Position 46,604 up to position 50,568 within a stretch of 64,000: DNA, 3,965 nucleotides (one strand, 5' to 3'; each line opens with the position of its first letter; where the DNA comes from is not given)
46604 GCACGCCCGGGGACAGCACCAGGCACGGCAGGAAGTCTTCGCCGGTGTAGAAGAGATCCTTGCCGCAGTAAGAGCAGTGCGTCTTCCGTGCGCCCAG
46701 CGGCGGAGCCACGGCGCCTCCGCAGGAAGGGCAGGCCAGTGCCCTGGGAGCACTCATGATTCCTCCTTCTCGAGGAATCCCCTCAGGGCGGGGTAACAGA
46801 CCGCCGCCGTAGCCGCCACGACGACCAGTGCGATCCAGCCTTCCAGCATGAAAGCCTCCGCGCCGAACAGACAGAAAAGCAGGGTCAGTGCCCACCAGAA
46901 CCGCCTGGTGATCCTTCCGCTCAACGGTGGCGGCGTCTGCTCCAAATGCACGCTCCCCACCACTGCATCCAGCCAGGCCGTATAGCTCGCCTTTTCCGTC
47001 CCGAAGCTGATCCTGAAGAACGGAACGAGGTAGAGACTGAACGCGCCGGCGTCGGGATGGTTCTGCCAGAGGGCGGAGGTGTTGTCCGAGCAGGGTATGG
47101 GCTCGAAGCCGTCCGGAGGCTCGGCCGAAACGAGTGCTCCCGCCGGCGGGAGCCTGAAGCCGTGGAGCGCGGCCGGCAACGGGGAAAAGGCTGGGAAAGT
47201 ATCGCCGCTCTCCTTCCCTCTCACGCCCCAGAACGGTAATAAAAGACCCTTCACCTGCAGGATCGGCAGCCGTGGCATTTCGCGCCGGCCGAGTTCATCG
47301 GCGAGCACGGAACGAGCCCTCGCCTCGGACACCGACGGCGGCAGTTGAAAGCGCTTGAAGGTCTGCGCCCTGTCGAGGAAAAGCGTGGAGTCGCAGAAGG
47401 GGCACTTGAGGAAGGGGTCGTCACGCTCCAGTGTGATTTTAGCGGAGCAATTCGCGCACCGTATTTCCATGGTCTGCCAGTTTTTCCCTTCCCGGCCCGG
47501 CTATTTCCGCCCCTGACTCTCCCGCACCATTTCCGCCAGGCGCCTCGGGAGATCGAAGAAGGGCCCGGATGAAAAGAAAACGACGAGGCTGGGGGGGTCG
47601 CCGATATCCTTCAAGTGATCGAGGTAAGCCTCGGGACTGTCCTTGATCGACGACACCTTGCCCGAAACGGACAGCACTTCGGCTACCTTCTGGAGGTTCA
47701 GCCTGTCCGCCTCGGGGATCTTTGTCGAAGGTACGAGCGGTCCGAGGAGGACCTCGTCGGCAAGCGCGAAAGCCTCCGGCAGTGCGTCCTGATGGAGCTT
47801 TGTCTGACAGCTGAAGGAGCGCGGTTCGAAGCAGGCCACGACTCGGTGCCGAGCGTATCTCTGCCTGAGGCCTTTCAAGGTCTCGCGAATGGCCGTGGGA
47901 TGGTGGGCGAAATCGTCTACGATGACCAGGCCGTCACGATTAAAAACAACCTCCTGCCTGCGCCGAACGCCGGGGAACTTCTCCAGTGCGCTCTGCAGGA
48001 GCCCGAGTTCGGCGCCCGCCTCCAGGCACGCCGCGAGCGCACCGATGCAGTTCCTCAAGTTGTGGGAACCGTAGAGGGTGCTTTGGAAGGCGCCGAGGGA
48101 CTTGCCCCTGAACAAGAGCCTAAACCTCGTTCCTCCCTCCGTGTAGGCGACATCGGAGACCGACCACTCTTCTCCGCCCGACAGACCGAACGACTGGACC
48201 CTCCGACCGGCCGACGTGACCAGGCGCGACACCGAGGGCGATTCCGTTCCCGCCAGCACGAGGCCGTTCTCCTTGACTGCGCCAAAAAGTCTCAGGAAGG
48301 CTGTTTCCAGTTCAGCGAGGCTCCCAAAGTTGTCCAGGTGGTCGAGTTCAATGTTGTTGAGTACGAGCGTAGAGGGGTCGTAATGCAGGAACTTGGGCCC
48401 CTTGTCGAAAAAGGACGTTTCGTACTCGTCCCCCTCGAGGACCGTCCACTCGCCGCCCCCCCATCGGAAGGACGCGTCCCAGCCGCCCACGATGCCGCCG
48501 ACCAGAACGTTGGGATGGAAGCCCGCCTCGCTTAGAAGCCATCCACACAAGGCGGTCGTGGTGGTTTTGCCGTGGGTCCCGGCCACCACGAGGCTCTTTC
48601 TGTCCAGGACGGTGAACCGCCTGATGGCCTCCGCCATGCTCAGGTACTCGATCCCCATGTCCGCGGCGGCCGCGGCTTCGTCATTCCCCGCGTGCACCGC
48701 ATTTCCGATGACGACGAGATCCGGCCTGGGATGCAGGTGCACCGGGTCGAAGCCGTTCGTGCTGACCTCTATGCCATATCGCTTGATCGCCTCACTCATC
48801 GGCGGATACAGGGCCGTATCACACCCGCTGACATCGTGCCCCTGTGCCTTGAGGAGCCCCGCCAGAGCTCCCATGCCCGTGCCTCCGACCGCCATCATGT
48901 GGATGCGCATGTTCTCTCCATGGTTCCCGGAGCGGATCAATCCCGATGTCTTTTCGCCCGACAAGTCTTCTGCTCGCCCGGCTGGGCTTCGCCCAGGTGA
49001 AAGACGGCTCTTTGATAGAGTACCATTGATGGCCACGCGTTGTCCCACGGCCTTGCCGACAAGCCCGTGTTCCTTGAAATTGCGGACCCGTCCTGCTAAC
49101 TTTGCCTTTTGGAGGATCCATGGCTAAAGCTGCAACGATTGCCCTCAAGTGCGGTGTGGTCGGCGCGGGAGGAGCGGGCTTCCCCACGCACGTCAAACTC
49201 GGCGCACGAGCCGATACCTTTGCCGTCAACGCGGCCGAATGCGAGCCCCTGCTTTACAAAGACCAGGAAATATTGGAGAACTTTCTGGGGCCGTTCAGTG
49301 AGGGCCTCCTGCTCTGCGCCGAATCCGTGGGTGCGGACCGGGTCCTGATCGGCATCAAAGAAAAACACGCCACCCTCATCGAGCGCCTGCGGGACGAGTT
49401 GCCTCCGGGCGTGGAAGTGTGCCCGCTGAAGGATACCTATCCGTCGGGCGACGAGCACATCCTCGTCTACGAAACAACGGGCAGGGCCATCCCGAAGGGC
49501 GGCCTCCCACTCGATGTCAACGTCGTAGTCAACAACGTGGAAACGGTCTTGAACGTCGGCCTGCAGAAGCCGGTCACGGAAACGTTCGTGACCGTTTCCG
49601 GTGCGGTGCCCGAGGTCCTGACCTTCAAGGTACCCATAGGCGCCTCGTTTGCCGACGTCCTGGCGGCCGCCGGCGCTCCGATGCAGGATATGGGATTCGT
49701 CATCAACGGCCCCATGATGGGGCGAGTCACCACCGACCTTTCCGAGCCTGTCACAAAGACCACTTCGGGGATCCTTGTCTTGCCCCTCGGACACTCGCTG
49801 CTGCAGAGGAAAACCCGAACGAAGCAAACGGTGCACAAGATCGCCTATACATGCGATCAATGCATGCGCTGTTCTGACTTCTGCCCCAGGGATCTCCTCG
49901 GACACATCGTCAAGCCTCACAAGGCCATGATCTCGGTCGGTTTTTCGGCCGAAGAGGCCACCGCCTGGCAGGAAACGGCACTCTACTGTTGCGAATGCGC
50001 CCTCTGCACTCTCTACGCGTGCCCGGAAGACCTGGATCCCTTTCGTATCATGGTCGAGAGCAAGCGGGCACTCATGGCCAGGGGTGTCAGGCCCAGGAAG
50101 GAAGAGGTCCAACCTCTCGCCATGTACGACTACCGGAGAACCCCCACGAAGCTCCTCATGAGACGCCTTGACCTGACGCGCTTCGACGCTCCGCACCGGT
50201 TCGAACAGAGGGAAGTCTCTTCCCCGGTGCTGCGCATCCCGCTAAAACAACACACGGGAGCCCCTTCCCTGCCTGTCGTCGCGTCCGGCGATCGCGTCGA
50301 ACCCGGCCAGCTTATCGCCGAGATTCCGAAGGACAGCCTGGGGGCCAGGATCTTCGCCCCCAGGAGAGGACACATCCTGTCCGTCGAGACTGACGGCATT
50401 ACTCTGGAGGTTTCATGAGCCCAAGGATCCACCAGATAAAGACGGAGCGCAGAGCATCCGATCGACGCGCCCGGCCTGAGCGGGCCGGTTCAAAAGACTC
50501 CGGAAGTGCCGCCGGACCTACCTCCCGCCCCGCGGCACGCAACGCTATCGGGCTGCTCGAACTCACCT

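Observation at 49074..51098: Orphan pduS-pduT electron-relay module, with no other microcompartment genes in the window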

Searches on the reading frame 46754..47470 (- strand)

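Call 3: search_protein_families(library=pfam, proteins=[window:46754-47470:-], max_evalue=0.01)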
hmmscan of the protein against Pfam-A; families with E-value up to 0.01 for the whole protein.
window:46754-47470:- (238 aa): 1 family
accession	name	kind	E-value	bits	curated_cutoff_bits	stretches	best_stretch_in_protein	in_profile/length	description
PF24747.1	Zn-ribbon_GIR1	-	0.0022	18.2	26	1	5-33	8-34/37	GIR1-like zinc ribbon domain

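Call 61: search_protein_families(library=ncbifam, proteins=[window:46754-47470:-], max_evalue=0.00001)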
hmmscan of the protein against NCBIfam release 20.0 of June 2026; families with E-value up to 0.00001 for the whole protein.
window:46754-47470:- (238 aa): 0 families

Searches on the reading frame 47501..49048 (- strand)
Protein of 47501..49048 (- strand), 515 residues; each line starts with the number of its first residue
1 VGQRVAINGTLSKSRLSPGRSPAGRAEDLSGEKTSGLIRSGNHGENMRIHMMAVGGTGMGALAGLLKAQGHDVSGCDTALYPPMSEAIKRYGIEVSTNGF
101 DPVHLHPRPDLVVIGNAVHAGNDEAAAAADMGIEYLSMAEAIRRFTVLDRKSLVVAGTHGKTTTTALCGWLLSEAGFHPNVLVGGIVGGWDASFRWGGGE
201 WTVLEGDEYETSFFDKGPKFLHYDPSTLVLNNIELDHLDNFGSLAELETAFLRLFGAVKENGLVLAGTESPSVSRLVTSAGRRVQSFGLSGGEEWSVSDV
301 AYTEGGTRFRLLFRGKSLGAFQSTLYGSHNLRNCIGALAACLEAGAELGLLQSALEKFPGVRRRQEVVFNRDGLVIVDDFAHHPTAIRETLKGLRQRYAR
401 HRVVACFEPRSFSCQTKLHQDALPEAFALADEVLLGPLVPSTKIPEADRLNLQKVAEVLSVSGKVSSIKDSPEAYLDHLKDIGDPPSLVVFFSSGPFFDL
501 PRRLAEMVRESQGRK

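Call 3: search_protein_families(library=pfam, proteins=[window:47501-49048:-], max_evalue=0.01)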
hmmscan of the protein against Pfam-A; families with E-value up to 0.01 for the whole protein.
window:47501-49048:- (515 aa): 3 families
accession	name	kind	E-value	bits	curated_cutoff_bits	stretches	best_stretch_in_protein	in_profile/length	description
PF08245.18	Mur_ligase_M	-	5e-20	72.7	24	1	155-341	1-200/200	Mur ligase middle domain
PF01225.30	Mur_ligase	-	1e-13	51.8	21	1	48-145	1-90/95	Mur ligase family, catalytic domain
PF02875.26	Mur_ligase_C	-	1.4e-11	45.8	28.4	1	363-495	1-127/127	Mur ligase, glutamate ligase domain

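Call 61: search_protein_families(library=ncbifam, proteins=[window:47501-48910:-], max_evalue=0.00001)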
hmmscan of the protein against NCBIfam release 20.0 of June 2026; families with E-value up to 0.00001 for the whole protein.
window:47501-48910:- (469 aa): 18 families
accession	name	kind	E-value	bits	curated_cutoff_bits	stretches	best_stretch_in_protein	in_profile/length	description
TIGR01081.1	mpl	equivalog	1.1e-96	324.5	388.7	1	2-389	1-384/448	UDP-N-acetylmuramate:L-alanyl-gamma-D-glutamyl-meso-diaminopimelate ligase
TIGR01082.1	murC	equivalog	3.4e-85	286.8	335.1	1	2-450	1-440/449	UDP-N-acetylmuramate--L-alanine ligase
NF011171.0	PRK14573.1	equivalog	3.4e-45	154.2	1015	1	3-423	7-409/809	bifunctional UDP-N-acetylmuramate--L-alanine ligase/D-alanine--D-alanine ligase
TIGR01087.1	murD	equivalog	1.8e-22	80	211.95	1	3-350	2-340/441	UDP-N-acetylmuramoyl-L-alanine--D-glutamate ligase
NF001126.0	PRK00139.1-4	equivalog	2.4e-22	79.1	373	1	182-353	197-367/486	UDP-N-acetylmuramoyl-L-alanyl-D-glutamate--2,6-diaminopimelate ligase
NF053645.1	pMurC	equivalog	9.2e-21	74.1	560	2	261-359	298-396/492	pseudomurein biosynthesis peptide ligase pMurC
NF001124.0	PRK00139.1-2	equivalog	7.3e-19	67.9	476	1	184-359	204-381/500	UDP-N-acetylmuramoyl-L-alanyl-D-glutamate--2,6-diaminopimelate ligase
TIGR01143.1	murF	subfamily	1.6e-18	66.9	288.6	1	178-342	149-312/418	UDP-N-acetylmuramoyl-tripeptide--D-alanyl-D-alanine ligase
NF008896.0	PRK11929.1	equivalog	2.9e-18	65.1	1023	1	184-361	207-391/965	bifunctional UDP-N-acetylmuramoyl-L-alanyl-D-glutamate--2,6-diaminopimelate ligase MurE/UDP-N-acetylmuramoyl-tripeptide--D-alanyl-D-alanine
TIGR01085.1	murE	subfamily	6.8e-18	64.8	257.3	1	182-359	181-362/472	UDP-N-acetylmuramyl-tripeptide synthetase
NF001123.0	PRK00139.1-1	equivalog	2.9e-16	59.2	586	1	183-353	201-375/493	UDP-N-acetylmuramoyl-L-alanyl-D-glutamate--2,6-diaminopimelate ligase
NF053648.1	pMurE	equivalog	1.4e-15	57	600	1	178-352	189-352/464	pseudomurein biosynthesis peptide ligase pMurE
NF008041.0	PRK10773.1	equivalog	2.2e-10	39.9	551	1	179-333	176-332/453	UDP-N-acetylmuramoyl-tripeptide--D-alanyl-D-alanine ligase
NF053646.1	pMurD1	equivalog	1.4e-09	37.2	610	1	274-350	273-350/465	pseudomurein biosynthesis peptide ligase pMurD1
NF033197.0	F430_CfbE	equivalog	1.8e-08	33.8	250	0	275-334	262-320/430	coenzyme F430 synthase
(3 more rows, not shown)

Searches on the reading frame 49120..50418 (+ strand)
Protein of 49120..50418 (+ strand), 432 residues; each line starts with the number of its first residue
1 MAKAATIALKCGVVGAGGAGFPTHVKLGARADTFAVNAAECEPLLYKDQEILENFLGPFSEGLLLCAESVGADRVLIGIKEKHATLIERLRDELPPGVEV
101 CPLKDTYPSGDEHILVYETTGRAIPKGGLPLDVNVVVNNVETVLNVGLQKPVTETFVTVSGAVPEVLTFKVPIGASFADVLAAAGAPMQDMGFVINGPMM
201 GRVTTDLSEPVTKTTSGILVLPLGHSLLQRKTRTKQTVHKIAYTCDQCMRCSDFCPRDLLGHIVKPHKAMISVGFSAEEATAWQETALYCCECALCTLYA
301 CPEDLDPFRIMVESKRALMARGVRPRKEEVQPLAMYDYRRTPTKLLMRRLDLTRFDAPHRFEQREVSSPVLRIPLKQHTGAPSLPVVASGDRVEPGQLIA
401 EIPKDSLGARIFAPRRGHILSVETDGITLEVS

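Call 3: search_protein_families(library=pfam, proteins=[window:49120-50418:+], max_evalue=0.01)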
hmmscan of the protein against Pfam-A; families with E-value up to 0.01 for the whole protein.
window:49120-50418:+ (432 aa): 5 families
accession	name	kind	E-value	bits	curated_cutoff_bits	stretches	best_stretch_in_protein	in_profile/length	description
PF01512.22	Complex1_51K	-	1.9e-38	132.2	31.2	1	10-146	3-148/150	Nuo51 FMN-binding domain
PF13375.12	RnfC_N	-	2.9e-11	43.7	25.6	1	370-424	29-82/101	RnfC Barrel sandwich hybrid domain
PF13534.11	Fer4_17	-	1.1e-09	39.1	22.2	1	245-306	2-61/61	4Fe-4S dicluster domain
PF13183.11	Fer4_8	-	1.7e-05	25.7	27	1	231-258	40-67/68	4Fe-4S dicluster domain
PF10531.15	SLBB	-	0.00022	21.4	27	1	157-202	2-54/55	SLBB domain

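Call 4: search_protein_families(library=ncbifam, proteins=[window:49120-50418:+], max_evalue=0.01)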
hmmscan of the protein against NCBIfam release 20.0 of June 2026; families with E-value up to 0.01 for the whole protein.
window:49120-50418:+ (432 aa): 9 families
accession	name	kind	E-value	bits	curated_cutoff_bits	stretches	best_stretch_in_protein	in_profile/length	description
TIGR01945.1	rnfC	subfamily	2.2e-59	201.1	245.95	2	10-320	130-433/435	RnfABCDGE type electron transport complex subunit C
TIGR04481.1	PR_assoc_PrdC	equivalog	6e-53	180.2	490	2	10-220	82-304/425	proline reductase-associated electron transfer protein PrdC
NF003454.1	PRK05035.1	equivalog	1.3e-49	169.2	345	2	10-305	132-422/556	electron transport complex subunit RsxC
NF041837.1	rnfC_Methano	equivalog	6.6e-25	87.8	650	2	114-318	235-426/438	Rnf electron transport complex subunit RnfC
TIGR01959.1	nuoF_fam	equivalog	5.4e-08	31.7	558.65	1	10-92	44-132/410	NADH-quinone oxidoreductase subunit NuoF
NF010120.0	PRK13596.1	equivalog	0.0001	21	389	1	10-89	49-135/433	NADH-quinone oxidoreductase subunit NuoF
NF008436.0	PRK11278.1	equivalog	0.0002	20.4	749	1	10-95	57-149/448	NADH-quinone oxidoreductase subunit NuoF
TIGR00384.1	dhsB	subfamily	0.0066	15.9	88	0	231-259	183-212/222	succinate dehydrogenase and fumarate reductase iron-sulfur protein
NF004616.0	PRK05950.1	subfamily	0.0094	15.1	228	0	240-259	201-220/238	succinate dehydrogenase iron-sulfur subunit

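Call 22: search_solved_structures(query=window:49120-50418:+, max_evalue=0.00001, show_alignments=1)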
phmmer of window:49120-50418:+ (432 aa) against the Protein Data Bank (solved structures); distinct sequences matched with E-value up to 0.00001: 4.
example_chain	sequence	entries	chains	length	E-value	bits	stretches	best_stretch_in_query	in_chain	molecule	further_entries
7zc6_C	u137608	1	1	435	2.4e-40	142.3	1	7-305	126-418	RnfC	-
9eri_C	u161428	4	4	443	2.9e-35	125.5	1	7-317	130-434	Na(+)-translocating ferredoxin:NAD(+) oxidoreductase complex subunit C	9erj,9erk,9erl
8ahx_C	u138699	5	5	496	1.3e-31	113.5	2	8-306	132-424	Ion-translocating oxidoreductase complex subunit C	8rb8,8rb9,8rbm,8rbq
5xf9_A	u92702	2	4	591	6.1e-06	28.9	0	10-91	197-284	NAD-reducing hydrogenase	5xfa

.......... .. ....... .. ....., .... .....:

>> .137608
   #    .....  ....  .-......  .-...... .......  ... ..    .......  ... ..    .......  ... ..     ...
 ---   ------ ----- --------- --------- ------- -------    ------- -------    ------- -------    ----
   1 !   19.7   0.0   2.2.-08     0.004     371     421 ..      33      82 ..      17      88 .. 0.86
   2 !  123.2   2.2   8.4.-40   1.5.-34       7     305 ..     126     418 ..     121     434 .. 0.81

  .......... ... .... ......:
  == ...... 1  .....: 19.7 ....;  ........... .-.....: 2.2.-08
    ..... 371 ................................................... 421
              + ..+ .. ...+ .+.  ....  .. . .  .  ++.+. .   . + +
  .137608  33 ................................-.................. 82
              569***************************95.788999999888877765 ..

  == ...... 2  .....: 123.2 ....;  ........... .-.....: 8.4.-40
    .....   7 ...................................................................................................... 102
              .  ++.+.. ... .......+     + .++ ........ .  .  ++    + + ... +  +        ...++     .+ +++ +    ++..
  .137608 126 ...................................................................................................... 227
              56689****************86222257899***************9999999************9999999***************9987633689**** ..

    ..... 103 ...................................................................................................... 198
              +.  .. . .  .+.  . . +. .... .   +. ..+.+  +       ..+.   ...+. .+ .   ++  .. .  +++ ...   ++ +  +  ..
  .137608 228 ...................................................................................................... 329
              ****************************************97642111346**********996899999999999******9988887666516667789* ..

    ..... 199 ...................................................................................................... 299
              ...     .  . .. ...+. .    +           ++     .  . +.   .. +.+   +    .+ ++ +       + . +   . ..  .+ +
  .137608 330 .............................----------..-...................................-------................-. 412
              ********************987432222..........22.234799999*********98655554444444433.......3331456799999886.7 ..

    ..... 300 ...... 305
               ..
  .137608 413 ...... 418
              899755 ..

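Call 23: list_cluster_members(proteins=[P0001, window:49120-50418:+])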
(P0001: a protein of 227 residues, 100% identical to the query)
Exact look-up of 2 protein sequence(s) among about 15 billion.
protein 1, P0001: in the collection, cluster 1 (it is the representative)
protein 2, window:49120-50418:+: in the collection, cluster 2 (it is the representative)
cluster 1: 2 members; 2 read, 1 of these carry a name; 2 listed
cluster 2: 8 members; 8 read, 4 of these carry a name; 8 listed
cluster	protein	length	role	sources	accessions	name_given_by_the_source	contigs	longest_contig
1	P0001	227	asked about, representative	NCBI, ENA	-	-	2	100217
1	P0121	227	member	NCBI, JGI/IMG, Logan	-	microcompartment protein CcmL/EutN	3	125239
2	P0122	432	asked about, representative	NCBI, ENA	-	-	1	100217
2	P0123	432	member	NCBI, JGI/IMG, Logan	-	Na+-translocating ferredoxin:NAD+ oxidoreductase RnfC subunit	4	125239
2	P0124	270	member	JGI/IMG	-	Na+-translocating ferredoxin:NAD+ oxidoreductase RnfC subunit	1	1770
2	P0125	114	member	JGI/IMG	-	hypothetical protein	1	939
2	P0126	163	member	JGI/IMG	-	Na+-translocating ferredoxin:NAD+ oxidoreductase RnfC subunit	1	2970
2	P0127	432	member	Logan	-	-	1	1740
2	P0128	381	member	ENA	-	-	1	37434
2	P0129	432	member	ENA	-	-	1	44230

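Call 33: find_encoding_contigs(protein=window:49120-50418:+, flank=10000, max_places=4)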
Protein window:49120-50418:+ (432 aa): no gene with exactly this product is on record in the collection.
